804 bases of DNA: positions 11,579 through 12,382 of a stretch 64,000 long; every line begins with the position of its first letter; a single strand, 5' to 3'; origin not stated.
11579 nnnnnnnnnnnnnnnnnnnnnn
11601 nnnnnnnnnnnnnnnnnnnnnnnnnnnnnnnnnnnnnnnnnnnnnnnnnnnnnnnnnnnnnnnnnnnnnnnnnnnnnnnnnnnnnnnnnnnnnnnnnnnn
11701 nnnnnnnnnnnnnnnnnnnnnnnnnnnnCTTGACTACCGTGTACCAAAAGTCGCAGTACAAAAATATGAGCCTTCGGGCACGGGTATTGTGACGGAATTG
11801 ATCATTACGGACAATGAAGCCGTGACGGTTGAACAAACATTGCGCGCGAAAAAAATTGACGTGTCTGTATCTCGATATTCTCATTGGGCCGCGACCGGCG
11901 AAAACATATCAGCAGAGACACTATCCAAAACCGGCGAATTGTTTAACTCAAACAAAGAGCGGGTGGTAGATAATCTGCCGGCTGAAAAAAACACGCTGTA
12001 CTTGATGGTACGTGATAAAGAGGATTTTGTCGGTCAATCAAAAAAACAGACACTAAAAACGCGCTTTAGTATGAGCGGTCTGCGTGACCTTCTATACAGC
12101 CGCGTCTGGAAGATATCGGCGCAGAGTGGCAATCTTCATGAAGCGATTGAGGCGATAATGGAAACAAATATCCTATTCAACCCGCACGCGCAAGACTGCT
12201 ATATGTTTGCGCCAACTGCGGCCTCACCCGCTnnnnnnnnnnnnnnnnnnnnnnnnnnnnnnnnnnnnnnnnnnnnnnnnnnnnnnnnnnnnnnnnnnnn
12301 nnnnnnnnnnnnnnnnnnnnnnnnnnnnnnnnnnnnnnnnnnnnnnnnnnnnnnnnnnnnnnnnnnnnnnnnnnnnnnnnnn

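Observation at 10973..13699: Single 908-aa polypeptide fusing PurQ, PurS-like, PurC and PurE modules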

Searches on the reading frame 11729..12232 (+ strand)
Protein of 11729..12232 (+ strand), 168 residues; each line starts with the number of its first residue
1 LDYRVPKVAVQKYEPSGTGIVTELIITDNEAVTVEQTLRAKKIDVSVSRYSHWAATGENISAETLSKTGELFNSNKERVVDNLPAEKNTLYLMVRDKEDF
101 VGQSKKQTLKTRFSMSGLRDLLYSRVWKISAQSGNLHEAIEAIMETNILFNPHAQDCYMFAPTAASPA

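Call 16: search_solved_structures(query=A1, max_evalue=10, show_alignments=3)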
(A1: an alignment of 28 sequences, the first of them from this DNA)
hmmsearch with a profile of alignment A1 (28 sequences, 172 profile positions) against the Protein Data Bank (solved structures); distinct sequences matched with E-value up to 10: 0.

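Call 22: predict_structure(alignment_id=A1)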
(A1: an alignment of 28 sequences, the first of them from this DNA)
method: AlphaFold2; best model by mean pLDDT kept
length: 168 residues; sequences in the alignment: 28
mean_pLDDT: 93.9   pTM: 0.88
mean pLDDT of the five models: 93.9, 93.7, 93.1, 92.3, 91.7
residues with pLDDT >= 90: 147; 70-90: 16; 50-70: 3; < 50: 2
segments of 3 or more residues with pLDDT < 50: none
pLDDT, mean of each block of 10 residues (from residue 1): 83 92 96 98 98 97 96 97 93 98 98 97 98 95 95 96 64
secondary structure, 60 per line:
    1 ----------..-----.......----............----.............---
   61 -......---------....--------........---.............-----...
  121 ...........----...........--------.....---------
elements in order: E18-24 H29-40 E45-57 H62-67 E77-80 E89-96 H100-112 E118-131 H136-146 E155-159

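Call 24: fold_search(model_id=the predicted structure, library=pdb)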
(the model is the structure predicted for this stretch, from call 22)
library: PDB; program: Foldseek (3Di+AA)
matches with E <= 10: 625; with E <= 0.001: 2
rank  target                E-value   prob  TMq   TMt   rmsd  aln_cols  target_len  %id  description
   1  9n9w                  2.5e-04  1.00  0.59  0.10   4.3       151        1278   13  Cryo-EM structure of AMPPNP bound human phosphoribosylformylglycinamidine synthase (released 2026-02-25)
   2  9nb3                  4.8e-04  1.00  0.59  0.09   4.2       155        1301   17  Cryo-EM structure of quaternary complex of human phosphoribosylglycinamidine synthase with thioester intermediate bound  (released 2026-02-25)
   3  3ujn                  3.8e-03  1.00  0.58  0.09   5.2       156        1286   10  Formyl Glycinamide Ribonucleotide Amidotransferase from Salmonella Typhimurium : Role of the ATP complexation and glutam (released 2012-06-06)
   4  6lym                  5.4e-03  1.00  0.58  0.09   5.2       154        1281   10  Crystal structure of D657A mutant of formylglycinamidine synthetase (released 2021-02-17)
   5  3umm                  5.4e-03  1.00  0.56  0.09   5.1       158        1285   11  Formylglycinamide ribonucleotide amidotransferase from Salmonella typhimurium: Role of the ATP complexation and glutamin (released 2012-06-06)
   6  6jt7                  7.2e-03  1.00  0.59  0.09   4.8       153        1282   10  Crystal structure of 452-453_deletion mutant of FGAM Synthetase (released 2020-03-04)
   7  6jta                  8.6e-03  1.00  0.56  0.09   5.5       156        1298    9  Crystal Structure of D464A L465A mutant of FGAM Synthetase (released 2020-03-04)
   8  6jt9                  8.6e-03  1.00  0.55  0.09   5.1       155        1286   10  Crystal Structure of D464A mutant of FGAM Synthetase (released 2020-03-04)
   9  6lyl                  9.7e-03  1.00  0.53  0.09   4.9       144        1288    8  Crystal structure of S1052D mutant of Formylglycinamidine synthetase (released 2021-02-17)
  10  4r7g                  1.1e-02  1.00  0.56  0.09   5.1       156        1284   10  Determination of the formylglycinamide ribonucleotide amidotransferase ammonia pathway by combining 3D-RISM theory with  (released 2015-01-21)
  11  1t3t                  1.5e-02  1.00  0.55  0.09   5.1       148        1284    7  Structure of Formylglycinamide synthetase (released 2004-09-14)
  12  7dw7                  1.7e-02  1.00  0.59  0.09   3.9       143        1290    9  Crystal Structure of N1051A mutant of Formylglycinamidine Synthetase (released 2022-01-19)
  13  4lgy                  1.8e-02  1.00  0.60  0.09   4.4       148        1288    9  Importance of Hydrophobic Cavities in Allosteric Regulation of Formylglycinamide Synthetase: Insight from Xenon Trapping (released 2013-12-11)
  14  6jt8                  1.8e-02  0.99  0.54  0.09   5.4       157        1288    9  Crystal structure of 450-451_deletion mutant of FGAM Synthetase (released 2020-03-04)
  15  3ugj                  1.9e-02  1.00  0.58  0.09   4.2       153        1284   11  Formyl Glycinamide ribonucletide amidotransferase from Salmonella Typhimurum: Role of the ATP complexation and glutamina (released 2012-06-06)
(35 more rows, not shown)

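Call 31: search_protein_representatives(alignment_id=A1)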
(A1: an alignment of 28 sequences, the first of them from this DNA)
Query: 28 sequences, 172 profile positions. Proteins with E-value up to 0.001 (for the whole library): 460; up to 1e-10: 250; up to 1e-30: 67. The best 150 are listed.
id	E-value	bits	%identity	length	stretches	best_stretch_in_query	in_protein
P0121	2.4e-54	199.8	-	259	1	2-164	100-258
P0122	1.1e-51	191.1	-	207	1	1-165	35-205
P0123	3.4e-50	186.3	-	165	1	3-164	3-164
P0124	7.5e-50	185.2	-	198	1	1-164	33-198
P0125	8.9e-49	181.7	-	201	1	2-164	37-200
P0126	8.4e-48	178.5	-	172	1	2-164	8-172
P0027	1.4e-47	177.8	-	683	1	2-167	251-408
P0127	2.5e-47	177.0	-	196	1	2-164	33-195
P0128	4.9e-47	176.0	-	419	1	2-165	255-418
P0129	6.0e-47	175.7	-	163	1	13-164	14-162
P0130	4.3e-46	172.9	-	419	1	3-164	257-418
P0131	8.7e-46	172.0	-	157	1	21-168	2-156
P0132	1.1e-45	171.6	-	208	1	1-166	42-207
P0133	4.4e-45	169.7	-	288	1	2-165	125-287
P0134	1.8e-44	167.7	-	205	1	3-167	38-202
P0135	8.2e-44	165.5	-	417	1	6-166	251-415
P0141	1.8e-42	161.2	-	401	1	2-165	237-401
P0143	1.4e-41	158.2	-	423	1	3-164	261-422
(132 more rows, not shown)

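Call 33: list_cluster_members(proteins=[P0128, P0130, P0135, P0141, P0143, P0123, P0122, P0121, P0003, P0012])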
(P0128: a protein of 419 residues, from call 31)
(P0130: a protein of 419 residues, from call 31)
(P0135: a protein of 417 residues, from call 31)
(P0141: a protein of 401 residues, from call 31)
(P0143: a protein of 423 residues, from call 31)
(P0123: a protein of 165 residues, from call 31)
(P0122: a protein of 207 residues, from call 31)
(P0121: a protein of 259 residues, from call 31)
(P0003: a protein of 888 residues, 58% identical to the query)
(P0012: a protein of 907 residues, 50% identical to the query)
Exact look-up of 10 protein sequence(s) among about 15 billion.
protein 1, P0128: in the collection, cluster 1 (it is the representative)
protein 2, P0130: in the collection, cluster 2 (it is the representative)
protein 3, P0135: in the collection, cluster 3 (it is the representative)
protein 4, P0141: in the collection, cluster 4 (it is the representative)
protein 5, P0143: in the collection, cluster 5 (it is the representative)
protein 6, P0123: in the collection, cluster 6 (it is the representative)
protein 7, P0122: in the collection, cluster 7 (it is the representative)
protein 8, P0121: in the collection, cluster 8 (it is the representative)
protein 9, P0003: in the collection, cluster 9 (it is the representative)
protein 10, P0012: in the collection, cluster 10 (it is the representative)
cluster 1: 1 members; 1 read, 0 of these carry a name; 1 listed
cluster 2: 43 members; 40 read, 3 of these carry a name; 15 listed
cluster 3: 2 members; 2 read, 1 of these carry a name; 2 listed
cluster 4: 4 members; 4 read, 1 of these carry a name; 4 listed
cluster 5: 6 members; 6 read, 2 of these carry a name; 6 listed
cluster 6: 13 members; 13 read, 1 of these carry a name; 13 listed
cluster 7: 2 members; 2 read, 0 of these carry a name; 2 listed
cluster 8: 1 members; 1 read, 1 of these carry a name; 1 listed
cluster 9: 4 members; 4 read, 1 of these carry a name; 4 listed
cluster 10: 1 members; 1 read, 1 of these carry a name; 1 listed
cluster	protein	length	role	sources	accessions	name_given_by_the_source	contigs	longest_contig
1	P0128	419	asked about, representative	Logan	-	-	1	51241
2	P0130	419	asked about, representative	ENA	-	-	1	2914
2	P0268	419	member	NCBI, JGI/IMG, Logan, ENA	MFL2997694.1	MAG: phosphoribosylformylglycinamidine synthase I [Candidatus Neomarinimicrobiota ...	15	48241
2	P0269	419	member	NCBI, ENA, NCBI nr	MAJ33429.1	MAG: phosphoribosylformylglycinamidine synthase I [Candidatus Marinimicrobia bacterium] | phosphoribosylformylglycinamidine synthase I [Candidatus Neomarinimicrobiota bacterium]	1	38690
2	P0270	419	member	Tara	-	strand:+ start:306 stop:1565 length:1260 start_codon:yes stop_codon:yes gene_type:complete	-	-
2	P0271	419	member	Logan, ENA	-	-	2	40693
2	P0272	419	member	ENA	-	-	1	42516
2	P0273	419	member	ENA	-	-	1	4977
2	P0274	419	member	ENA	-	-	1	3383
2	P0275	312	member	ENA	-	-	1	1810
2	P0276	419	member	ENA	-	-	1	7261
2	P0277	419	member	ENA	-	-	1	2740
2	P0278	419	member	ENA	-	-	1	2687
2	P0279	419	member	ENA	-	-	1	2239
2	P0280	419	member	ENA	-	-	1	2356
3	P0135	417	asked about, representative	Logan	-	-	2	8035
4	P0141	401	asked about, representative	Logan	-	-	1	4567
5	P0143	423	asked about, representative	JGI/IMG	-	phosphoribosylformylglycinamidine synthase I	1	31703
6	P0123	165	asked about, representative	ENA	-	-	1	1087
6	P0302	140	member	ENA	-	-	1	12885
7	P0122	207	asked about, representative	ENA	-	-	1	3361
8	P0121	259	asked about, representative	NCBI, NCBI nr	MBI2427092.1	MAG: phosphoribosylformylglycinamidine synthase subunit PurQ [Candidatus Kerfeldbacteria ... | phosphoribosylformylglycinamidine synthase subunit PurQ [Candidatus Kerfeldbacteria ...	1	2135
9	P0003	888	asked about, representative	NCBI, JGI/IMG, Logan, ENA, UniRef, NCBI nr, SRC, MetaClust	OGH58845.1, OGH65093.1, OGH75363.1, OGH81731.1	MAG: hypothetical protein A2725_03790 [Candidatus Magasanikbacteria bacterium ... | Phosphoribosylaminoimidazole-succinocarboxamide synthase n=1 Tax=Candidatus ... | status=active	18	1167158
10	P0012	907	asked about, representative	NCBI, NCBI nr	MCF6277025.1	MAG: phosphoribosylaminoimidazolesuccinocarboxamide synthase [Candidatus ... | phosphoribosylaminoimidazolesuccinocarboxamide synthase [Candidatus Magasanikbacteria ...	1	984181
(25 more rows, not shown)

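Call 35: find_related_loci(query=A2, collection=genome_contigs, flank=9000)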
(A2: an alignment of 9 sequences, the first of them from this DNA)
Query A2 (142 aa) in genome_contigs; peptide patterns used: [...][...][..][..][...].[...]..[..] (x = any residue, [..] = any of these).
204 stretches matched a pattern; 156 encode a relative of the query (tblastn E <= 1e-3); the best 80 are kept; 80 distinct loci.
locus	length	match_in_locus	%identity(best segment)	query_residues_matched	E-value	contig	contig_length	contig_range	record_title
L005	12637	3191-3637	42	2-142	1e-35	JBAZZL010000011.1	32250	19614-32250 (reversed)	MAG: Patescibacteria group bacterium isolate SO_2017_GW3_15 scaffold_879_c1_OW296A_2017, whole genome shotgun sequence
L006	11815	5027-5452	41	3-142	8e-36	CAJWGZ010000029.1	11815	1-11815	MAG TPA_asm: uncultured Candidatus Marinimicrobia bacterium isolate ERR599085_bin.11_MetaBAT_v2.12.1_MAG genome assembly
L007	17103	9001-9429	41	2-142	1e-34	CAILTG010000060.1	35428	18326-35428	MAG: Candidatus Magasanikbacteria bacterium isolate MJ-time_bin-2094 genome assembly, contig: bin-2094:060/101, whole ge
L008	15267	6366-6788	45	3-140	4e-34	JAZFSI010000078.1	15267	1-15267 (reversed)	MAG: Candidatus Neomarinimicrobiota bacterium isolate BS1bin.5 BS1bin.5_78, whole genome shotgun sequence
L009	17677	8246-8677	42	2-142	3e-33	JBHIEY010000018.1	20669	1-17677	MAG: Fidelibacterota bacterium isolate b2.sp1_bin.7 NODE_590_length_20669_cov_5.232366, whole genome shotgun sequence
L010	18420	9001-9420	40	3-142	4e-33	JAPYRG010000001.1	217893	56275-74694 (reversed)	MAG: Candidatus Neomarinimicrobiota bacterium isolate PW3.metabat2.108 PW3_36_length_217893_cov_37.796147, whole genome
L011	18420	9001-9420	40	3-142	5e-33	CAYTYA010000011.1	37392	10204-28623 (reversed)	MAG TPA_asm: uncultured bacterium isolate SRP200020_co5_92 genome assembly, contig: NODE_1620_length_37392_cov_16.573747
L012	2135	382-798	38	2-142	9e-33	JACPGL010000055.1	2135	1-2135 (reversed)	MAG: Candidatus Kerfeldbacteria bacterium isolate NC_groundwater_386_Ag_B-0.1um_51_13 GD18-4_B1_scaffold_1706835, whole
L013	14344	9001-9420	44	3-140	1e-32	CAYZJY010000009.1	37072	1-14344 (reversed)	MAG TPA_asm: uncultured bacterium isolate SRP077602_co4_634 genome assembly, contig: NODE_1696_length_37072_cov_10.09071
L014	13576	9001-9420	43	3-140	1e-32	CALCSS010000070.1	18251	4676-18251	MAG TPA_asm: uncultured Candidatus Marinimicrobia bacterium isolate ERR598946_bin.121_CONCOCT_v1.1_MAG genome assembly,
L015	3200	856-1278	39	5-142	2e-32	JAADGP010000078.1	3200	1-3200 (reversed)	MAG: FCB group bacterium isolate M_MetaBat.123 contig-127_65395, whole genome shotgun sequence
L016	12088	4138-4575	41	2-142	3e-32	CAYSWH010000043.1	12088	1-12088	MAG TPA_asm: uncultured Candidatus Saccharibacteria bacterium isolate binchicken_co8_316 genome assembly, contig: NODE_9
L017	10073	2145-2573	40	3-142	2e-32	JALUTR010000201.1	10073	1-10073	MAG: Candidatus Neomarinimicrobiota bacterium isolate 128-326_maxbin2_scaf2bin.003 128-326_scaffold_3354_c1, whole genom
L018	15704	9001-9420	41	3-140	6e-32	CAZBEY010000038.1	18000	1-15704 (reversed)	MAG TPA_asm: uncultured bacterium isolate binchicken_co275_25 genome assembly, contig: NODE_4186_length_18000_cov_214.39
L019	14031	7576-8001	39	3-142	5e-32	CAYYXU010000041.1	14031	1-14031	MAG TPA_asm: uncultured bacterium isolate SRP200020_co5_37 genome assembly, contig: NODE_6764_length_14031_cov_20.371422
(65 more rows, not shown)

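Call 63: find_encoding_contigs(protein=P0302, flank=6000, max_places=2)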
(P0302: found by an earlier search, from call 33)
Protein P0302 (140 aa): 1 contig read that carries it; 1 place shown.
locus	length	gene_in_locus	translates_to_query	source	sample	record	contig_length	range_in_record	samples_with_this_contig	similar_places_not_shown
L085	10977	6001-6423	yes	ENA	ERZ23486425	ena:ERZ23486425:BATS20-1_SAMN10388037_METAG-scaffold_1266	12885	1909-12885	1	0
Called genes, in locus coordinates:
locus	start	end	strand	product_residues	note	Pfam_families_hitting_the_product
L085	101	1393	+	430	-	-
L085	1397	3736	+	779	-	PF18072:FGAR-AT_linker, PF00586:AIRS, PF02769:AIRS_C, PF00586:AIRS, PF02769:AIRS_C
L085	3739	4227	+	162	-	PF03061:4HBT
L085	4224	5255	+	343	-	PF00586:AIRS, PF02769:AIRS_C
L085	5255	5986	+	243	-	-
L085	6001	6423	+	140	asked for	-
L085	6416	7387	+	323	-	PF01259:SAICAR_synt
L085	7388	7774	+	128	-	PF00731:AIRC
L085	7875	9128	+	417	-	PF00206:Lyase_1, PF08328:ASL_C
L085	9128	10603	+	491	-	PF13522:GATase_6, PF13537:GATase_7, PF00156:Pribosyltran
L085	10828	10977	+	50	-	?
